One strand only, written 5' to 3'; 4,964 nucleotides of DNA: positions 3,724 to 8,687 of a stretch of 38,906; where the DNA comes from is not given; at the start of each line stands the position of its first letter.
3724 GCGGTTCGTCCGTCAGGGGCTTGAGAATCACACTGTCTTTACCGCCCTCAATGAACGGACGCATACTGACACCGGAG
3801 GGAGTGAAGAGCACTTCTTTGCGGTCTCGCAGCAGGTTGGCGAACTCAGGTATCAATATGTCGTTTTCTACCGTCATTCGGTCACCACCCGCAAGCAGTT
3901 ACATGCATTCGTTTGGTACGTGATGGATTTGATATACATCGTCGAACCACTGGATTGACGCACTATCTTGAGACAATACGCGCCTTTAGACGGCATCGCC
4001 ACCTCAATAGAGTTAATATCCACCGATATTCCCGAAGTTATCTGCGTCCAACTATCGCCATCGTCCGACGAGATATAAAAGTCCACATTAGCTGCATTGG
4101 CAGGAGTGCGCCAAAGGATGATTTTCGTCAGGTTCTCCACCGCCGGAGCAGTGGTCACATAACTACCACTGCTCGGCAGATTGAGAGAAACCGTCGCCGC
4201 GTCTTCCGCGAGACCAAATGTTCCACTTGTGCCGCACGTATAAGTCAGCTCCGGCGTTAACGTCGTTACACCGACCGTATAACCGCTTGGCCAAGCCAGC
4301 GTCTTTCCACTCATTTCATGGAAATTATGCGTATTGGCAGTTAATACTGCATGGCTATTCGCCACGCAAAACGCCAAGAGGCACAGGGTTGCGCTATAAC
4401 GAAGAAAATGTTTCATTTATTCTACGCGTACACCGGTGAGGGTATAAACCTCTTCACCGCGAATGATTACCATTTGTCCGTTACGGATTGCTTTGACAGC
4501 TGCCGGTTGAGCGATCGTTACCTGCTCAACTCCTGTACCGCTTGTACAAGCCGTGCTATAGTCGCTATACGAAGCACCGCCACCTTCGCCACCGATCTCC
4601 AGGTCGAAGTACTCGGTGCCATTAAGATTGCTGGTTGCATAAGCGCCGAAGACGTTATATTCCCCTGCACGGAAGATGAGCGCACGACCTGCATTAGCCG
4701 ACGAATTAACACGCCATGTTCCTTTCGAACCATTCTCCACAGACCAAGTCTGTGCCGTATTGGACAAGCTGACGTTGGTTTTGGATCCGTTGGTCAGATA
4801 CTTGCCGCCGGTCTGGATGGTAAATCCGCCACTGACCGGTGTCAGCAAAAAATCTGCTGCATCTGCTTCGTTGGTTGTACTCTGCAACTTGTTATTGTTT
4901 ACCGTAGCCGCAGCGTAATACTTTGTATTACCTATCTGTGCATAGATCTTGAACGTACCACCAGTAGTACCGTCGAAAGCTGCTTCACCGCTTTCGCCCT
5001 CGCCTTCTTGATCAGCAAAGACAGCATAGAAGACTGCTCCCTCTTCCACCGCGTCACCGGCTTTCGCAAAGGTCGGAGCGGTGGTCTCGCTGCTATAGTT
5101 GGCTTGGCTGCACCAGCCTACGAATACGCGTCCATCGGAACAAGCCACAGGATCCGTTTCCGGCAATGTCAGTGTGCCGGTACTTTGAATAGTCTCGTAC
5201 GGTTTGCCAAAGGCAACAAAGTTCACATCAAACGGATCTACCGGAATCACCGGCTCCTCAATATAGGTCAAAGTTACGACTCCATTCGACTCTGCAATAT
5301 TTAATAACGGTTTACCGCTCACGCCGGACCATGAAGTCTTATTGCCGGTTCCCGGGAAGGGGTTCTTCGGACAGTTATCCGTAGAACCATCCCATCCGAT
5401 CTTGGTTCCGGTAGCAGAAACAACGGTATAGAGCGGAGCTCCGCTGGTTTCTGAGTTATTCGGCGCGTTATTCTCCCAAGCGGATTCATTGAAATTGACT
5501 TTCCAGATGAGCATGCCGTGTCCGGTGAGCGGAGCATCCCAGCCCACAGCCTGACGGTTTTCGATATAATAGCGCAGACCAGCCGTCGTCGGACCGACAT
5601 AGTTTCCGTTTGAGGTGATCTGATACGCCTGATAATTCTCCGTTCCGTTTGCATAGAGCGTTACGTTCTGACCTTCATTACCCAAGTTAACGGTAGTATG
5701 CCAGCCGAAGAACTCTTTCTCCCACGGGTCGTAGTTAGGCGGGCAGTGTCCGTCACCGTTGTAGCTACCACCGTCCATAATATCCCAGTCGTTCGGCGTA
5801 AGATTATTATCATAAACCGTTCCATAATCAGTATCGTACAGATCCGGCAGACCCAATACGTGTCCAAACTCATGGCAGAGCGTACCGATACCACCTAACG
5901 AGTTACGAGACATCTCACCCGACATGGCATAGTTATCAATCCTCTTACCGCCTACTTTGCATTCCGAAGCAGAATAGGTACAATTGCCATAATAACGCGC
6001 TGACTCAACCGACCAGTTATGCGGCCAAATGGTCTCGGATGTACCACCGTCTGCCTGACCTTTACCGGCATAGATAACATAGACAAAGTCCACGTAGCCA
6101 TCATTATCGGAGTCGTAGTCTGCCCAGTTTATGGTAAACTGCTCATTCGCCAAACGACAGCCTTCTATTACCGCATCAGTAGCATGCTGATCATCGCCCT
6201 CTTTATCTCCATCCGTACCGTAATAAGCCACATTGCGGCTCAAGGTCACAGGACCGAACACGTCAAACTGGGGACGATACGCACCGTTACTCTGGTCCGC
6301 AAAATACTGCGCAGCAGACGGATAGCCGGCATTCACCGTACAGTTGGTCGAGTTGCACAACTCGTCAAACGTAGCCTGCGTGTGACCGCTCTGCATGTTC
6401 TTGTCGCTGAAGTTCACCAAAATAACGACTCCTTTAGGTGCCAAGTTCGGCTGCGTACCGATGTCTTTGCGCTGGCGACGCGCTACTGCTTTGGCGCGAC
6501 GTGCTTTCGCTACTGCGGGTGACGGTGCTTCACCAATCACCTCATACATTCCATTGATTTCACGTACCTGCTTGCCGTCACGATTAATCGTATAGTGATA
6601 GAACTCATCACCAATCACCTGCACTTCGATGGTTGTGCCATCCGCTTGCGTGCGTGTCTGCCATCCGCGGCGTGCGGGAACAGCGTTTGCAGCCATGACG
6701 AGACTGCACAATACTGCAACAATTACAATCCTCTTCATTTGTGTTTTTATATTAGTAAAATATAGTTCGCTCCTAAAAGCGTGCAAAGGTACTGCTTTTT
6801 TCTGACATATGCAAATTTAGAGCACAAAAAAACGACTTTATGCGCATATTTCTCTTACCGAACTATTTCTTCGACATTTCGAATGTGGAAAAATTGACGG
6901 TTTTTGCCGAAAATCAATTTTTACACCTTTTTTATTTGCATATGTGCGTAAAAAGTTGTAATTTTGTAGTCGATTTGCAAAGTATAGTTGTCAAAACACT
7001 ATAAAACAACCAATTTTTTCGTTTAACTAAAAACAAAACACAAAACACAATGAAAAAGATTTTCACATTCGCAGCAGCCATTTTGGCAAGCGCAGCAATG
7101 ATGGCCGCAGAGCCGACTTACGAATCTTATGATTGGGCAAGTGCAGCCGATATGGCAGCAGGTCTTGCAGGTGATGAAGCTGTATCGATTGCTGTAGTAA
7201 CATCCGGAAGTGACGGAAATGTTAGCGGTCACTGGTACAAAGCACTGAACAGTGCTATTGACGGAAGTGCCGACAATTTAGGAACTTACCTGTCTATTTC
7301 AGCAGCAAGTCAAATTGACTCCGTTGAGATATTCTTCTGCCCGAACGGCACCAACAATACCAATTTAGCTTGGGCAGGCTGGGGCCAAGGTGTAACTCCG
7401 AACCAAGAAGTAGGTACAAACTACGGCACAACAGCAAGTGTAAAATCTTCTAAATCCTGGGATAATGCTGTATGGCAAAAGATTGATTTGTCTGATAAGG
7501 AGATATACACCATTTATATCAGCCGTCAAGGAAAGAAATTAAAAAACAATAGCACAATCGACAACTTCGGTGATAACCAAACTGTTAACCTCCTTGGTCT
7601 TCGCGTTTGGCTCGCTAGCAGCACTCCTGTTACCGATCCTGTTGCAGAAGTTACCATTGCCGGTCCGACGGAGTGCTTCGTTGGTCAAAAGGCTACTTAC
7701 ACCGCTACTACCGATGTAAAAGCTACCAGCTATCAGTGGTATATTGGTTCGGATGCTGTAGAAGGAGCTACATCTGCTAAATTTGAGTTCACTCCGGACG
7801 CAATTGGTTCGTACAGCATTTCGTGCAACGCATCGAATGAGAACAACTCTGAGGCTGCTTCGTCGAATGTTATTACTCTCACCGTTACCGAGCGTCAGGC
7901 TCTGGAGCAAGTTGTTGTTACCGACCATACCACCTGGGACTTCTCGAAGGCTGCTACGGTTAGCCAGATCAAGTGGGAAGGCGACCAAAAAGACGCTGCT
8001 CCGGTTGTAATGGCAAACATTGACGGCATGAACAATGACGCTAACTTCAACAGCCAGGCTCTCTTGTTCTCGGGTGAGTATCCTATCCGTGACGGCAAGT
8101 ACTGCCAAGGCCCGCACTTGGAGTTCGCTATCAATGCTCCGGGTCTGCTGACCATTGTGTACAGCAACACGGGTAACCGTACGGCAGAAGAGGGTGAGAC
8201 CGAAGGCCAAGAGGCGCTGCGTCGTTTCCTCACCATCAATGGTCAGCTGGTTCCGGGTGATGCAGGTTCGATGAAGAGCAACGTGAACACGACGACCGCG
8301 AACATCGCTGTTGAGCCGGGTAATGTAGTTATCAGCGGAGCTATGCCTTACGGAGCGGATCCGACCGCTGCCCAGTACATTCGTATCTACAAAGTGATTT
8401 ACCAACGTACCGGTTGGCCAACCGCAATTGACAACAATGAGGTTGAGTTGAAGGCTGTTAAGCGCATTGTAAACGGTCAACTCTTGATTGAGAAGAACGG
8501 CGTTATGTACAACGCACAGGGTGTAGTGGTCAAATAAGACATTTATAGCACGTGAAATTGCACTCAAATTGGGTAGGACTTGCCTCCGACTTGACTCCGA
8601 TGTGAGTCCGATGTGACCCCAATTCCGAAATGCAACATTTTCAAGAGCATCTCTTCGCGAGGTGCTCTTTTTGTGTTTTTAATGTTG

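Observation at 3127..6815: Four-gene operon linking a T9SS metalloprotease to a small secreted protein, a signal-less SipW/Sec11-like peptidase and a PqqD-like recognition protein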

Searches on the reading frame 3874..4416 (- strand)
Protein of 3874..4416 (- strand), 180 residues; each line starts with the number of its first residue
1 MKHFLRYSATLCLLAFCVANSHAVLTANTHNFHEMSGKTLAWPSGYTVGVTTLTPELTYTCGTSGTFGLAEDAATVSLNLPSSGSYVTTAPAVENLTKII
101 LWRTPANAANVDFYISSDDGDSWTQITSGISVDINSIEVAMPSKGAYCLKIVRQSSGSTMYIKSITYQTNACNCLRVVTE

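Call 3: search_protein_families(library=pfam, proteins=[window:3874-4416:-], max_evalue=1)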
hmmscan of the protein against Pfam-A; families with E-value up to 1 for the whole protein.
window:3874-4416:- (180 aa): 1 family
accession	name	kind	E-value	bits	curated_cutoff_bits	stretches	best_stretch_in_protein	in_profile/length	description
PF23265.1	Ig-like_KY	-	0.14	12.8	27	1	136-168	82-115/129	KY-like, immunoglobulin-like domain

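Call 4: search_protein_families(library=ncbifam, proteins=[window:3874-4416:-], max_evalue=1)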
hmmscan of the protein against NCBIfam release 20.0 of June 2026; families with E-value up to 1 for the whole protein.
window:3874-4416:- (180 aa): 0 families
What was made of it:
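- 3874..4416 (-): 180-aa secreted all-beta protein (p180 family). It has a signal peptide, a THNF motif and an invariant C-terminal CxC. Its gene is translationally coupled to the peptidase gene. No Pfam or NCBIfam family (calls 3, 4).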

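Call 79: predict_structure(protein=window:3877-4416:-)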
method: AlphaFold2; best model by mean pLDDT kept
length: 180 residues; sequences in the alignment: 1
mean_pLDDT: 45.5   pTM: 0.45
mean pLDDT of the five models: 45.5, 35.3, 35.1, 29.2, 24.7
residues with pLDDT >= 90: 0; 70-90: 1; 50-70: 63; < 50: 116
segments of 3 or more residues with pLDDT < 50: 1-6, 8-58, 62-108, 131-133, 158-163
pLDDT, mean of each block of 10 residues (from residue 1): 45 44 30 28 32 44 41 26 41 44 48 63 62 50 59 55 51 58
secondary structure, 60 per line:
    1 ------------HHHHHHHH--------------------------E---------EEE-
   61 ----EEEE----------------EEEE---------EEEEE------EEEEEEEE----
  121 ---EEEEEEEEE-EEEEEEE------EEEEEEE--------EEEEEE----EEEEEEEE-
elements in order: H13-20 E57-59 E65-68 E85-88 E98-102 E109-116 E124-132 E134-140 E147-153 E162-167 E172-179
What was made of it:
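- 3874..4416 (-): The AF2 single-sequence model is unusable, pLDDT 45.5 (call 79).
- Tried and rejected: The single-sequence model was too poor to search with (pLDDT 45.5, call 79).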

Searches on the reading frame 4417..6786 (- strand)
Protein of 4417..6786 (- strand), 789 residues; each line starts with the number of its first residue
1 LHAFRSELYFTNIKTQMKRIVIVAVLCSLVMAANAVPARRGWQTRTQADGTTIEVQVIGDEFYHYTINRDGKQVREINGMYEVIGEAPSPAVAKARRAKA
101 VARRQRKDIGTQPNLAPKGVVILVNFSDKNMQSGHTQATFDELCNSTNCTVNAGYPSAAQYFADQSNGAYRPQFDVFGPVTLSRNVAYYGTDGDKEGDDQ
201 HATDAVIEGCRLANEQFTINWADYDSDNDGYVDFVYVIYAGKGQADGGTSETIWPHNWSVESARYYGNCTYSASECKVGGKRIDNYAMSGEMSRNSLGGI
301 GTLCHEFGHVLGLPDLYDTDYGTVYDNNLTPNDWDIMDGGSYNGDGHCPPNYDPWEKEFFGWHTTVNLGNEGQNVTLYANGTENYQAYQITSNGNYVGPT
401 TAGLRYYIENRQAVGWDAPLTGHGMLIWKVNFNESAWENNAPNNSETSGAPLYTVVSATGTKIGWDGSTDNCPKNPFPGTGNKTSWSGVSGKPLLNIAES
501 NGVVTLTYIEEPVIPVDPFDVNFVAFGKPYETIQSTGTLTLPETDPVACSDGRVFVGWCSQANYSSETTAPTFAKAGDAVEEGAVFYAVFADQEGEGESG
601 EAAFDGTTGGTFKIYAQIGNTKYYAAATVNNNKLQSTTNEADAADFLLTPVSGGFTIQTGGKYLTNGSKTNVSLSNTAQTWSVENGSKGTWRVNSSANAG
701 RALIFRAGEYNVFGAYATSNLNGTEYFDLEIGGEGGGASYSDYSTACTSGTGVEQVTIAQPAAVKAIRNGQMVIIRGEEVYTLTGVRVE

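Call 3: search_protein_families(library=pfam, proteins=[window:4417-6786:-], max_evalue=1)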
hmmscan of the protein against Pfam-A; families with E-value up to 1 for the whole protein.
window:4417-6786:- (789 aa): 3 families
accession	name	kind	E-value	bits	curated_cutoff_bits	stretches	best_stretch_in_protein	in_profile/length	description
PF05547.17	Peptidase_M6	-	1.4e-22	80.7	22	1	136-360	45-285/294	Immune inhibitor A peptidase M6, catalytic domain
PF12044.14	Metallopep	-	0.12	11.4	27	1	293-315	308-330/427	Putative peptidase family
PF00036.39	EF-hand_1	-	0.17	12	25.4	1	221-234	6-19/29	EF hand domain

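Call 4: search_protein_families(library=ncbifam, proteins=[window:4417-6786:-], max_evalue=1)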
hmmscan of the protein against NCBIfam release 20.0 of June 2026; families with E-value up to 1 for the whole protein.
window:4417-6786:- (789 aa): 3 families
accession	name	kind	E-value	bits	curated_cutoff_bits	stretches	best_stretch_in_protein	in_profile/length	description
TIGR03296.1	M6dom_TIGR03296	domain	1.5e-56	192.4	110.8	1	121-428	1-285/286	M6 family metalloprotease domain-containing protein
NF052323.1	T9SSA_dep_M6i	equivalog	7.4e-09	34.1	600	1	301-381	254-329/1043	T9SS-dependent M6-like inactivated metalloprotease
TIGR04549.1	LP_HExxH_w_tonB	subfamily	0.015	14.5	75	1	301-346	139-184/261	substrate import-associated zinc metallohydrolase lipoprotein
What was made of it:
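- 4417..6738 (-): M6 (immune-inhibitor-A-like) metalloprotease, 773 aa from ATG 6738, with an N-terminal signal peptide. It is an optional neighbour, not part of the conserved core. TIGR03296 E 1.5e-56 and PF05547 E 1.4e-22 (calls 3, 4).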

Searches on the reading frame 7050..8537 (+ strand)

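Call 60: search_protein_families(library=pfam, proteins=[window:7050-8537:+], max_evalue=0.05)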
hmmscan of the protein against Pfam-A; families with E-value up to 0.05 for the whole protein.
window:7050-8537:+ (495 aa): 2 families
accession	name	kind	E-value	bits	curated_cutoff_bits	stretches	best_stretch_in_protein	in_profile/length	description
PF00801.26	PKD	-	2.2e-05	24.8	23.5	1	209-275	9-79/80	PKD domain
PF19408.5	PKD_6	-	0.0084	16.9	25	1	198-271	3-78/82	PKD-like domain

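Call 64: search_protein_families(library=ncbifam, proteins=[window:7050-8537:+], max_evalue=1)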
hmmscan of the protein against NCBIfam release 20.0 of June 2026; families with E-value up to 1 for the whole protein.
window:7050-8537:+ (495 aa): 0 families
